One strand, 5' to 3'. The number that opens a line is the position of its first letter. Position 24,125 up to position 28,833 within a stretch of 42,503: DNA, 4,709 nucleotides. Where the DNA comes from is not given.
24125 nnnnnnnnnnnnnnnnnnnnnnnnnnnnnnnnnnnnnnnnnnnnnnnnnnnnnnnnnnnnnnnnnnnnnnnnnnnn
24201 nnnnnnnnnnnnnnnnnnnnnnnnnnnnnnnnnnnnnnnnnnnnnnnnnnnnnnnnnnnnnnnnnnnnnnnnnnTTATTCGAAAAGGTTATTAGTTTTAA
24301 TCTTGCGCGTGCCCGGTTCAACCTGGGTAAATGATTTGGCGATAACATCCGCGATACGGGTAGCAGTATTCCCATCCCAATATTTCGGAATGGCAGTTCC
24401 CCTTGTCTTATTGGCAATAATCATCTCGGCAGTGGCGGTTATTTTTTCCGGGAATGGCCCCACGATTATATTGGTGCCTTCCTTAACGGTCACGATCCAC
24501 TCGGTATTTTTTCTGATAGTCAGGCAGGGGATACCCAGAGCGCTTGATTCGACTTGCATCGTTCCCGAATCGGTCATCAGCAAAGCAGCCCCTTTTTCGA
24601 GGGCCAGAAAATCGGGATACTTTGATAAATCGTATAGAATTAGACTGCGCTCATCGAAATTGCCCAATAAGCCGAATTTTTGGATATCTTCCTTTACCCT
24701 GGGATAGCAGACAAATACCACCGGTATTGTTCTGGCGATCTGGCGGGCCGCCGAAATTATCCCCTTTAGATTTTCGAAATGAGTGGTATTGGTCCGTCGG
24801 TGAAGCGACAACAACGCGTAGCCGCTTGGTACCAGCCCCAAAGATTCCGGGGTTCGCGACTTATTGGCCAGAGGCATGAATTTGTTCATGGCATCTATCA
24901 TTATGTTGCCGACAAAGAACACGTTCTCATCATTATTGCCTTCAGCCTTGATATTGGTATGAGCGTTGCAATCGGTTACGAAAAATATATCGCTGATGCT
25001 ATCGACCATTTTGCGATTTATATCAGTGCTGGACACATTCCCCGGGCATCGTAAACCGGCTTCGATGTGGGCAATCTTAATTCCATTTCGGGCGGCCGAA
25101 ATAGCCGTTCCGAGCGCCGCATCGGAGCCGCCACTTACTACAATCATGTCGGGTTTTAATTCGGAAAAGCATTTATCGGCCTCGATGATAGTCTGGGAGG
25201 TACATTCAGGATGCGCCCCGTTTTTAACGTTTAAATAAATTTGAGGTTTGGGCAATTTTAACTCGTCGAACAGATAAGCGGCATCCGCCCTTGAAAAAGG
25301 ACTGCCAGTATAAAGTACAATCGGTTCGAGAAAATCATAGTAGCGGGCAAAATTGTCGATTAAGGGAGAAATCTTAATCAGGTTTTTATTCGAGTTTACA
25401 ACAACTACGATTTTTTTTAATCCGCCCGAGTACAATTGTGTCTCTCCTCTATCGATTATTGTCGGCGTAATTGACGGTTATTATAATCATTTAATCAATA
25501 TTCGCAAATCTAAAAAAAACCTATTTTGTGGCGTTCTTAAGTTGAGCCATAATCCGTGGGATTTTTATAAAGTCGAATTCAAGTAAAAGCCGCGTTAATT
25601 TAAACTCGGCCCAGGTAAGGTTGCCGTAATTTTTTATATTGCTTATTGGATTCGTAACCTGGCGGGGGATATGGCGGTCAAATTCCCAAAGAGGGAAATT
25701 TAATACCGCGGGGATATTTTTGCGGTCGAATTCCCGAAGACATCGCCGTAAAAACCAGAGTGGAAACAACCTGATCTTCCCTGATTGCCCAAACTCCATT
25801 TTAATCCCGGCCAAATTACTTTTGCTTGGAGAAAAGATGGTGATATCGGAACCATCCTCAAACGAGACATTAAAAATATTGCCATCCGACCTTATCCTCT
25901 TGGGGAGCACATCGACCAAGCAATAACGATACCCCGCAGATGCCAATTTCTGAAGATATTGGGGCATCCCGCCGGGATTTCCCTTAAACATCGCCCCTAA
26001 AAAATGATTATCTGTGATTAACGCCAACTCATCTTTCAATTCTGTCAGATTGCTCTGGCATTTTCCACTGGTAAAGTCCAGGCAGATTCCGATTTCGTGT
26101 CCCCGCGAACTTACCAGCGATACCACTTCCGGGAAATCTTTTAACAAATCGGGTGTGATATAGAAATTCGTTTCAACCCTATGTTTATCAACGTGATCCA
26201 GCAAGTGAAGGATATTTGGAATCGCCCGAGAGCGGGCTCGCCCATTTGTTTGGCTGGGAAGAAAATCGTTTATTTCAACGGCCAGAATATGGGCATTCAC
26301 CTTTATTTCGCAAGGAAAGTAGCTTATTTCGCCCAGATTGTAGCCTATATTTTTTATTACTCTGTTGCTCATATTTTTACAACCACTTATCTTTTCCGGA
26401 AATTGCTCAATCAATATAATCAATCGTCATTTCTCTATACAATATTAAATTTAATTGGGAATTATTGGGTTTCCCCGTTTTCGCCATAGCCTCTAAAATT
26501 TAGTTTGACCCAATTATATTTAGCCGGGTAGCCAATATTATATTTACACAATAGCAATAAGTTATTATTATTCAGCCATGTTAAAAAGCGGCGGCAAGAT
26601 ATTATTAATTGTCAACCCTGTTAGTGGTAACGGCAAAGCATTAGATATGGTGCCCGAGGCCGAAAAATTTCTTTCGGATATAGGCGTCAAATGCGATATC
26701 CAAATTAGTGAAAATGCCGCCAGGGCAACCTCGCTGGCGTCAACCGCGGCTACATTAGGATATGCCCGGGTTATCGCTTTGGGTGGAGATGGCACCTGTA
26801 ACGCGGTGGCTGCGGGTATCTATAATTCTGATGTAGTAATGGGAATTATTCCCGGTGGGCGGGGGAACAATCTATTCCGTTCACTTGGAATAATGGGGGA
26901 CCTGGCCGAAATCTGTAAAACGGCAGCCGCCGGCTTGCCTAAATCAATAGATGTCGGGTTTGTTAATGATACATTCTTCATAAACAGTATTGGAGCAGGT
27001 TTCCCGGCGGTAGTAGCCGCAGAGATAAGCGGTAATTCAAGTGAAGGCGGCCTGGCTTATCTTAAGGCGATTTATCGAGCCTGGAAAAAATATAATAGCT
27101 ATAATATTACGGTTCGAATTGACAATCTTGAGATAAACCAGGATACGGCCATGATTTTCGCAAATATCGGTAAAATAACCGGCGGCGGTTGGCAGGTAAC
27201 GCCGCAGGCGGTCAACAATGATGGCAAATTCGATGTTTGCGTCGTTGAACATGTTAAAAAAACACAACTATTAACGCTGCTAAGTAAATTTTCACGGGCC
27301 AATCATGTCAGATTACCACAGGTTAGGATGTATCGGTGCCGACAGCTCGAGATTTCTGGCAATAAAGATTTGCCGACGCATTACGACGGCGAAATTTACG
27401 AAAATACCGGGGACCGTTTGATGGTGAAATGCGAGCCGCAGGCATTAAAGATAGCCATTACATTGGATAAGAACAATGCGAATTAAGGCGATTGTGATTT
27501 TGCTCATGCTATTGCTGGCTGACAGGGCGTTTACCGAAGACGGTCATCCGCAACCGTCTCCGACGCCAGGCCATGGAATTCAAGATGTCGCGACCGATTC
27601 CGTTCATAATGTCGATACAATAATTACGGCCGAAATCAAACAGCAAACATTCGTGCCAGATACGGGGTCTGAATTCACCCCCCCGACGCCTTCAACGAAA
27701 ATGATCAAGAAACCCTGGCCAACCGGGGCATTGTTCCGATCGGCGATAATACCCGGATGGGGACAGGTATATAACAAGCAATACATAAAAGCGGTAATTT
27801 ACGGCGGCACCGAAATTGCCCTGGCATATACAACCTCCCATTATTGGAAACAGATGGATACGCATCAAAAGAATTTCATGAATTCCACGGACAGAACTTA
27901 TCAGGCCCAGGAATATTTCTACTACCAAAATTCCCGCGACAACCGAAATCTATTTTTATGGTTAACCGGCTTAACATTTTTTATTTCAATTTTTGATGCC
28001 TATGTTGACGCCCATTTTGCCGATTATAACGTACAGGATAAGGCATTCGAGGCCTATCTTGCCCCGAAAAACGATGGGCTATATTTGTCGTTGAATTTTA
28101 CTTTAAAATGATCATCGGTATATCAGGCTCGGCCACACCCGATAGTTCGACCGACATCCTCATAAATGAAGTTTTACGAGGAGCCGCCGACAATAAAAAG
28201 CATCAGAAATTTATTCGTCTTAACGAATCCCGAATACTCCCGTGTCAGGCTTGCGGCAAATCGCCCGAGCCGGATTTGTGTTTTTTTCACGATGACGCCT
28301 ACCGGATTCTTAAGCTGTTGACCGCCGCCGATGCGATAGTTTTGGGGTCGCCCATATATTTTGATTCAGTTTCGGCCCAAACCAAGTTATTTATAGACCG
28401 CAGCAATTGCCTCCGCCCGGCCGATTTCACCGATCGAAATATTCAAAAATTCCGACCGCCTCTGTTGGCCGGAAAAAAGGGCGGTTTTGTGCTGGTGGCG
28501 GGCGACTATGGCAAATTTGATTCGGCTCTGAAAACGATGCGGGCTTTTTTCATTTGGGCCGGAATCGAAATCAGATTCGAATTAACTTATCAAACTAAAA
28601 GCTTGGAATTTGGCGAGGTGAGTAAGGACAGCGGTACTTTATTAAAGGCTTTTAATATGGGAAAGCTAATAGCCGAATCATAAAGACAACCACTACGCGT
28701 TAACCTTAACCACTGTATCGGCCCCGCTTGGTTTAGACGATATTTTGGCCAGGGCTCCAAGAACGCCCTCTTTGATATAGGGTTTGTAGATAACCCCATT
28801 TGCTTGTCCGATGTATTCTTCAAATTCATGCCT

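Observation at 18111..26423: Eight co-directional genes: amino-sugar enzymes, two deacetylase paralogs, glnA and a carrier-protein/ligase/amidoligase trio, with no glycosyltransferase or exporter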

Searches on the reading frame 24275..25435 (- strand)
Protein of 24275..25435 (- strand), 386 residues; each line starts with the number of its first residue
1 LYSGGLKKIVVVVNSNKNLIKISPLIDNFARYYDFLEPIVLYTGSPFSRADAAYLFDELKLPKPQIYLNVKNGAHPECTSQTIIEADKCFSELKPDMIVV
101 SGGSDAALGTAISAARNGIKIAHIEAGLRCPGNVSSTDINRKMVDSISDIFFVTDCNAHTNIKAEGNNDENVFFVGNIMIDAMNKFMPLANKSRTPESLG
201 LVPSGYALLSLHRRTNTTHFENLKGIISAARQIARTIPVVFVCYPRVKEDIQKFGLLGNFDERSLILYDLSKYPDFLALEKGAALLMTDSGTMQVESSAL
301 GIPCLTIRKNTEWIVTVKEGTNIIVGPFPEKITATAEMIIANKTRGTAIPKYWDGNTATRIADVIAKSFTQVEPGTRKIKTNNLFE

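Call 4: search_protein_families(library=pfam, proteins=[window:24275-25435:-])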
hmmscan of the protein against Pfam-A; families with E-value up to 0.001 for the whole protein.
window:24275-25435:- (386 aa): 1 family
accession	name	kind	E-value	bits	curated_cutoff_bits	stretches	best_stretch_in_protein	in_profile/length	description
PF02350.25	Epimerase_2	-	2e-71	241.1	30.6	1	36-365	9-346/347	UDP-N-acetylglucosamine 2-epimerase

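Call 5: search_protein_families(library=ncbifam, proteins=[window:24275-25435:-])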
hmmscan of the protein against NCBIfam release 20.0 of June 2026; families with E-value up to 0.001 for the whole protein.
window:24275-25435:- (386 aa): 2 families
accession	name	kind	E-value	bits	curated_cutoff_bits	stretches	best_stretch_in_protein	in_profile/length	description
TIGR00236.1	wecB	equivalog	8.8e-61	206.1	210.15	1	8-366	2-363/366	non-hydrolyzing UDP-N-acetylglucosamine 2-epimerase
TIGR03568.1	NeuC_NnaA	equivalog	1.6e-17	63.4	235.9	1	77-317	76-322/365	UDP-N-acetylglucosamine 2-epimerase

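Call 54: search_solved_structures(query=window:24275-25435:-, max_evalue=1e-20)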
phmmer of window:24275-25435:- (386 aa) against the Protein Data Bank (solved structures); distinct sequences matched with E-value up to 1e-20: 23.
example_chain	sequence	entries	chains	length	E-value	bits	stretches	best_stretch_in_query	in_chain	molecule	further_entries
8syd_A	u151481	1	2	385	3.7e-56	193.8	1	8-367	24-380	UDP-2,3-diacetamido-2,3-dideoxy-glucuronic acid-2-epimerase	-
8sy9_A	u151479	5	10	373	4e-56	193.7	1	8-367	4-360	UDP-2,3-diacetamido-2,3-dideoxy-glucuronic acid-2-epimerase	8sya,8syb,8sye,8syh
8sxw_A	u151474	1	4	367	4e-56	193.7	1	8-367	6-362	UDP-2,3-diacetamido-2,3-dideoxy-glucuronic acid-2-epimerase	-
8sxy_A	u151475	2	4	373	5.5e-56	193.2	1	8-367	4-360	UDP-2,3-diacetamido-2,3-dideoxy-glucuronic acid-2-epimerase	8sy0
8sxv_A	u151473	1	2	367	5.6e-56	193.2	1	8-367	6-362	UDP-2,3-diacetamido-2,3-dideoxy-glucuronic acid-2-epimerase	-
4neq_A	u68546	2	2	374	8e-56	192.7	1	8-365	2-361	UDP-N-acetylglucosamine 2-epimerase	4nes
4hwg_A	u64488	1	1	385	1.5e-37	132.6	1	7-354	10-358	UDP-N-acetylglucosamine 2-epimerase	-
7ya2_A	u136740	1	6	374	7.2e-37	130.4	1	8-366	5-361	Capsular polysaccharide synthesis enzyme CapG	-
5enz_A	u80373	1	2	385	2.8e-30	108.7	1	6-363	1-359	UDP-GlcNAc 2-epimerase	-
1v4v_A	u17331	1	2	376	6.3e-30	107.5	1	3-346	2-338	UDP-N-Acetylglucosamine 2-Epimerase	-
4fkz_A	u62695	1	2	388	1.4e-29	106.4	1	8-365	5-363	UDP-N-acetylglucosamine 2-epimerase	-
1o6c_A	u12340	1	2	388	1.5e-29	106.3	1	8-365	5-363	UDP-N-acetylglucosamine 2-epimerase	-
8ahe_A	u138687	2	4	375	3.8e-29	104.9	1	8-370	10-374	UDP-N-acetylglucosamine 2-epimerase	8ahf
3beo_A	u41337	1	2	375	4e-29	104.9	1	8-370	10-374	UDP-N-acetylglucosamine 2-epimerase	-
3dzc_A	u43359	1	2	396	3.8e-27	98.4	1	3-367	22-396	UDP-N-acetylglucosamine 2-epimerase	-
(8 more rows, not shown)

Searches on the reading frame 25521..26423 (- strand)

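Call 4: search_protein_families(library=pfam, proteins=[window:25521-26423:-])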
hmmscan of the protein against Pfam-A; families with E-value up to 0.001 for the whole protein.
window:25521-26423:- (300 aa): 1 family
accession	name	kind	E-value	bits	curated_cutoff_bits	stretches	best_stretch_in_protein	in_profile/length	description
PF11959.13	DUF3473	-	1.4e-13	51.4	29.6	1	192-291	28-128/130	Domain of unknown function (DUF3473)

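Call 5: search_protein_families(library=ncbifam, proteins=[window:25521-26423:-])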
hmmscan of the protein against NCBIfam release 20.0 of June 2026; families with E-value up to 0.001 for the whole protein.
window:25521-26423:- (300 aa): 2 families
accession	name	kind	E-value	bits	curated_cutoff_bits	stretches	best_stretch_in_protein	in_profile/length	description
TIGR03006.1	pepcterm_polyde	equivalog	3.8e-16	59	276.2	1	180-292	157-271/272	XrtA system polysaccharide deacetylase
TIGR02764.1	spore_ybaN_pdaB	equivalog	0.00078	19.3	237.4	0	72-113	22-63/191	polysaccharide deacetylase family sporulation protein PdaB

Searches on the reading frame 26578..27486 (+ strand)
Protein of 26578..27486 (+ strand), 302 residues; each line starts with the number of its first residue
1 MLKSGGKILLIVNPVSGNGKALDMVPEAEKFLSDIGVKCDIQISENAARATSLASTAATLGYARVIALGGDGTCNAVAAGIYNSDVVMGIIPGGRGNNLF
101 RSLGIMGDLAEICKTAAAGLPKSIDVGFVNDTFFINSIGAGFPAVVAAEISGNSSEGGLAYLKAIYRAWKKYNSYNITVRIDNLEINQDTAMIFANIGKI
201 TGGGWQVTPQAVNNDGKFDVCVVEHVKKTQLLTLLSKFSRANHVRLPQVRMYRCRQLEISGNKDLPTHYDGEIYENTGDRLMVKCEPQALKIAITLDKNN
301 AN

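Call 4: search_protein_families(library=pfam, proteins=[window:26578-27486:+])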
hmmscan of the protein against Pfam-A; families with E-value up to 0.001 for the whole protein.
window:26578-27486:+ (302 aa): 2 families
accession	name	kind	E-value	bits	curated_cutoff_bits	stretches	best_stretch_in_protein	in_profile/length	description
PF00781.29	DAGK_cat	-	3.8e-28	98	23.6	1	7-128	1-124/125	Diacylglycerol kinase catalytic domain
PF19279.4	YegS_C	-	2.8e-27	95.8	27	1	137-293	2-157/158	YegS C-terminal NAD kinase beta sandwich-like domain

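Call 5: search_protein_families(library=ncbifam, proteins=[window:26578-27486:+])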
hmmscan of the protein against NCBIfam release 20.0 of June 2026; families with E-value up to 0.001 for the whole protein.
window:26578-27486:+ (302 aa): 11 families
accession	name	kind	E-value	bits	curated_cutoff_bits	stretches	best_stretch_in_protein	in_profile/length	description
TIGR00147.1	TIGR00147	subfamily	1.2e-44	152.5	118.65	1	7-292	3-292/296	YegS/Rv2252/BmrU family lipid kinase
NF009604.0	PRK13057.1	equivalog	5.6e-43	147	274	1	6-293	9-293/302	lipid kinase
NF002033.0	PRK00861.1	subfamily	2.3e-39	134.9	293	1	8-299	14-309/328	putative lipid kinase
NF009602.0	PRK13054.1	equivalog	5.1e-36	124.3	284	1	17-294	12-292/301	lipid kinase YegS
NF009025.0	PRK12361.1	equivalog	7.2e-35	120.2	505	1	7-299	243-544/546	hypothetical protein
NF009874.0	PRK13337.1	equivalog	3e-33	115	385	1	10-273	7-274/305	diacylglycerol kinase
NF009603.0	PRK13055.1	subfamily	2.3e-32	112.2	342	1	8-273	5-280/335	diacylglycerol kinase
NF009605.0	PRK13059.1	equivalog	1.2e-31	109.8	313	1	7-293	3-290/295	putative lipid kinase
NF008882.0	PRK11914.1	equivalog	9.7e-28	97.2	302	1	6-273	9-283/306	diacylglycerol kinase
TIGR03702.1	lip_kinase_YegS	equivalog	4.2e-27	95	387.45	1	22-294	13-288/295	lipid kinase YegS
NF040993.1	MamU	equivalog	3e-15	56.4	400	1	10-293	5-293/296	lipid kinase MamU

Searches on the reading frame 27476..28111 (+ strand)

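Call 7: search_protein_families(library=ncbifam, proteins=[window:27476-28111:+], max_evalue=0.00001)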
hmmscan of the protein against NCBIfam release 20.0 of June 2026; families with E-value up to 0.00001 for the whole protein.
window:27476-28111:+ (211 aa): 1 family
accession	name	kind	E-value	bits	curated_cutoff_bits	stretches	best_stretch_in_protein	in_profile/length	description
NF047756.1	LIC11435_fam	equivalog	4.2e-06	25.8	380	1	83-126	192-237/360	LIC11435 family protein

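Call 47: search_protein_families(library=pfam, proteins=[window:27476-28111:+], max_evalue=0.001)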
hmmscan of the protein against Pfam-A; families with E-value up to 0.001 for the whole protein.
window:27476-28111:+ (211 aa): 1 family
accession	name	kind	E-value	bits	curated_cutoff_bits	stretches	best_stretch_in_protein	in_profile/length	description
PF18935.5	DUF5683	-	1.6e-19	70.9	26.7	1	80-189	3-123/151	Family of unknown function (DUF5683)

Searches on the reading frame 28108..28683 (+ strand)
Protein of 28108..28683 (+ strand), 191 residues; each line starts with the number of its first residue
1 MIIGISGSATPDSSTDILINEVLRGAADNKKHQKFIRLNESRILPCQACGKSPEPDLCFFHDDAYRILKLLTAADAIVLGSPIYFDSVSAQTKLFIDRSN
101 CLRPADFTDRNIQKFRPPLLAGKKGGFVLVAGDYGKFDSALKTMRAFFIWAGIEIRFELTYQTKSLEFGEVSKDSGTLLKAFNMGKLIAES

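Call 7: search_protein_families(library=ncbifam, proteins=[window:28108-28683:+], max_evalue=0.00001)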
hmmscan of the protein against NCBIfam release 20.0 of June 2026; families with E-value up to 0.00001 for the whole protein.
window:28108-28683:+ (191 aa): 0 families

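Call 47: search_protein_families(library=pfam, proteins=[window:28108-28683:+], max_evalue=0.001)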
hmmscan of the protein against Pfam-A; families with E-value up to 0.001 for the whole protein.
window:28108-28683:+ (191 aa): 2 families
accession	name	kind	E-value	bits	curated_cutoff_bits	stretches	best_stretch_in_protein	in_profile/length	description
PF03358.20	FMN_red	-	1.2e-20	74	24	1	2-150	3-135/152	NADPH-dependent FMN reductase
PF02525.22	Flavodoxin_2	-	1e-07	32.3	27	1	5-154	6-168/198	Flavodoxin-like fold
